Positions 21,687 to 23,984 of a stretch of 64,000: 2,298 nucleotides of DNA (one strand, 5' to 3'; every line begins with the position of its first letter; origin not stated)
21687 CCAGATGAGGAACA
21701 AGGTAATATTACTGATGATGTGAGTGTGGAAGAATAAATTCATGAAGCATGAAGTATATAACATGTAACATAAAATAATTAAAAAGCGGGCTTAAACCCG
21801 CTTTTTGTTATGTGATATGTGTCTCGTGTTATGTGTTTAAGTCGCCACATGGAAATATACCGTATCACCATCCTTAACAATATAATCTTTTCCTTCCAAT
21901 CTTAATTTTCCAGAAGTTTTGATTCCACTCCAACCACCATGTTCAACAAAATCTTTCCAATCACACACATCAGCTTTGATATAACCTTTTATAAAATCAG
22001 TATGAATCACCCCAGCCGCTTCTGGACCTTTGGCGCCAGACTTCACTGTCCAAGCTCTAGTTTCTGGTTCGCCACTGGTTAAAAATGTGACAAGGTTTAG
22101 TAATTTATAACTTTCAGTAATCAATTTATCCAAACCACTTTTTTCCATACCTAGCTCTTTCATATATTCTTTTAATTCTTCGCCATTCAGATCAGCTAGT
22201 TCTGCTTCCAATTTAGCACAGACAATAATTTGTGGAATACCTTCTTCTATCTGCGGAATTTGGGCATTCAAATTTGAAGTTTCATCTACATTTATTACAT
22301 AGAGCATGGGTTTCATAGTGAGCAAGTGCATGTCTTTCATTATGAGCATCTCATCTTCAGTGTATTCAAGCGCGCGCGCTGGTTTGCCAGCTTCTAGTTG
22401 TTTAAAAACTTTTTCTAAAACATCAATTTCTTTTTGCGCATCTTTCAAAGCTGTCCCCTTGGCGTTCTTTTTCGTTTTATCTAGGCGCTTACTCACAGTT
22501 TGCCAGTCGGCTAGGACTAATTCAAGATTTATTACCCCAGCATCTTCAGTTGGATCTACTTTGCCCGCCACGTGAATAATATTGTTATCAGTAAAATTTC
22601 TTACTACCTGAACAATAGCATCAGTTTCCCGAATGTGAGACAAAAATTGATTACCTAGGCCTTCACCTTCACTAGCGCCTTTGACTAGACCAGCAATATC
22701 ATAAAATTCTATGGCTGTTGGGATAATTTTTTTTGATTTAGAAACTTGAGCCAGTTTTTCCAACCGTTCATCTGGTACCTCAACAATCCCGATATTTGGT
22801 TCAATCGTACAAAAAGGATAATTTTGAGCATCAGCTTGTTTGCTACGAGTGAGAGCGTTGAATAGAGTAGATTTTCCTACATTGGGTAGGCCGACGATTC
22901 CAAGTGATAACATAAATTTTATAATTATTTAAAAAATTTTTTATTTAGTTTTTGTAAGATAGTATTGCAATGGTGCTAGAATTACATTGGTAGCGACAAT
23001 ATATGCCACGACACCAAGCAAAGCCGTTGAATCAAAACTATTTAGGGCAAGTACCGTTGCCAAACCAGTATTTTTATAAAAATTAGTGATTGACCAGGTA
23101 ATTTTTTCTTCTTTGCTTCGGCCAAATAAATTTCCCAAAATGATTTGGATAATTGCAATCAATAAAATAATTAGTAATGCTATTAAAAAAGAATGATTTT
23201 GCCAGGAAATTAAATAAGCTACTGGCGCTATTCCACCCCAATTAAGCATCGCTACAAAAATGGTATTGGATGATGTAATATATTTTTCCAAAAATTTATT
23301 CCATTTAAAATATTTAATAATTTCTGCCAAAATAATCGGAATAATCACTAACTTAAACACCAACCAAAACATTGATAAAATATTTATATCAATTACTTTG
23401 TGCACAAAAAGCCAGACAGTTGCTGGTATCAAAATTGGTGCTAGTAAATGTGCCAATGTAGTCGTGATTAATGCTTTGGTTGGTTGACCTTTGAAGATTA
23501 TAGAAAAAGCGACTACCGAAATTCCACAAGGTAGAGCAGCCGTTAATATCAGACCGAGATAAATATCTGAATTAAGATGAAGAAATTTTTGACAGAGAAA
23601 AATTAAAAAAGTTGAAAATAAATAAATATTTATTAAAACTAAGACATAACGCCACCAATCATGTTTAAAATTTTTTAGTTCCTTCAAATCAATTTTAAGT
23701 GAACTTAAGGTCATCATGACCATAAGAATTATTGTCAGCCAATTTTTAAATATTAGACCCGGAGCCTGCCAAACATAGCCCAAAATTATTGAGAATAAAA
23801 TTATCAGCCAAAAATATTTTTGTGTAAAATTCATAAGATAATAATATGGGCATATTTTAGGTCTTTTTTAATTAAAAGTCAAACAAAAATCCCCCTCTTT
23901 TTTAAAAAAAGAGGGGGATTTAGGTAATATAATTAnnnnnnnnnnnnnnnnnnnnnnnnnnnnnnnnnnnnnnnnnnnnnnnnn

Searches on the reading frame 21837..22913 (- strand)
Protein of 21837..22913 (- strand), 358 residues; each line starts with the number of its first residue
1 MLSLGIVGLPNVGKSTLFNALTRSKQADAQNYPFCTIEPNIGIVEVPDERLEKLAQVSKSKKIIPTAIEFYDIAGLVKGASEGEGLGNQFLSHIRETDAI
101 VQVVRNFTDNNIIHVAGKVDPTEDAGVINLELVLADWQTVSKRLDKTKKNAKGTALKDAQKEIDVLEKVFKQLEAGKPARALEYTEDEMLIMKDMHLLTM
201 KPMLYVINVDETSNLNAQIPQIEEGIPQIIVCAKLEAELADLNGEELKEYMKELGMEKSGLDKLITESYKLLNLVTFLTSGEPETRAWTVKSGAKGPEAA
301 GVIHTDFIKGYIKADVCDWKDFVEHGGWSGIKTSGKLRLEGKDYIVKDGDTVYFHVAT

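Call 3: search_protein_families(library=pfam, proteins=[window:21837-22913:-], max_evalue=0.01)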
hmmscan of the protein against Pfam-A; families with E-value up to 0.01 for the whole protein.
window:21837-22913:- (358 aa): 3 families
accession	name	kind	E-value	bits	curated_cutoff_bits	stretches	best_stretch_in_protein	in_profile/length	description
PF06071.19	YchF-GTPase_C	-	4e-31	107.4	27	1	274-355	1-82/84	Protein of unknown function (DUF933)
PF01926.29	MMR_HSR1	-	8.1e-23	81.1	21.9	1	4-107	2-85/113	50S ribosome-binding GTPase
PF02421.24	FeoB_N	-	4.8e-08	33.1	27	1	5-50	4-48/156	Ferrous iron transport protein B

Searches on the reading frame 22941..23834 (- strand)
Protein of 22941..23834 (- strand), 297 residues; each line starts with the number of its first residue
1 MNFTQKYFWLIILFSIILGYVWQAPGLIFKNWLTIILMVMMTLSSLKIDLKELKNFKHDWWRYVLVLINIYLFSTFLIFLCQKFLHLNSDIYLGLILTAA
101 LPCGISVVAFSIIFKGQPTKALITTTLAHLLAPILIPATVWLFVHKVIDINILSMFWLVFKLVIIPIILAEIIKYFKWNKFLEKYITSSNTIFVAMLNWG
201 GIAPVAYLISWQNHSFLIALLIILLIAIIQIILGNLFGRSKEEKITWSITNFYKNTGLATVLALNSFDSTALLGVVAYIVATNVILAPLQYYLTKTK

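Call 3: search_protein_families(library=pfam, proteins=[window:22941-23834:-], max_evalue=0.01)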
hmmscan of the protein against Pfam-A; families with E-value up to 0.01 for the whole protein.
window:22941-23834:- (297 aa): 1 family
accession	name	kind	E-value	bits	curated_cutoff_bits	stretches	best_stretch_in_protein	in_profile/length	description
PF01758.21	SBF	-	5e-15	56.1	24.3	1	34-197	1-173/191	Sodium Bile acid symporter family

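Call 4: search_protein_families(library=ncbifam, proteins=[window:22941-23834:-], max_evalue=0.01)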
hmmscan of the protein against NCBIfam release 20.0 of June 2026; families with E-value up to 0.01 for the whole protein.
window:22941-23834:- (297 aa): 2 families
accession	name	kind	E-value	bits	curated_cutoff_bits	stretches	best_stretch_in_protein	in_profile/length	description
TIGR00841.1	bass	subfamily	4.3e-13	49.2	326.3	1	30-287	36-298/321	bile acid:sodium symporter family transporter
NF047939.1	PantTportPanS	equivalog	1.7e-05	24.7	400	1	12-284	13-287/299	ketopantoate/pantoate/pantothenate transporter PanS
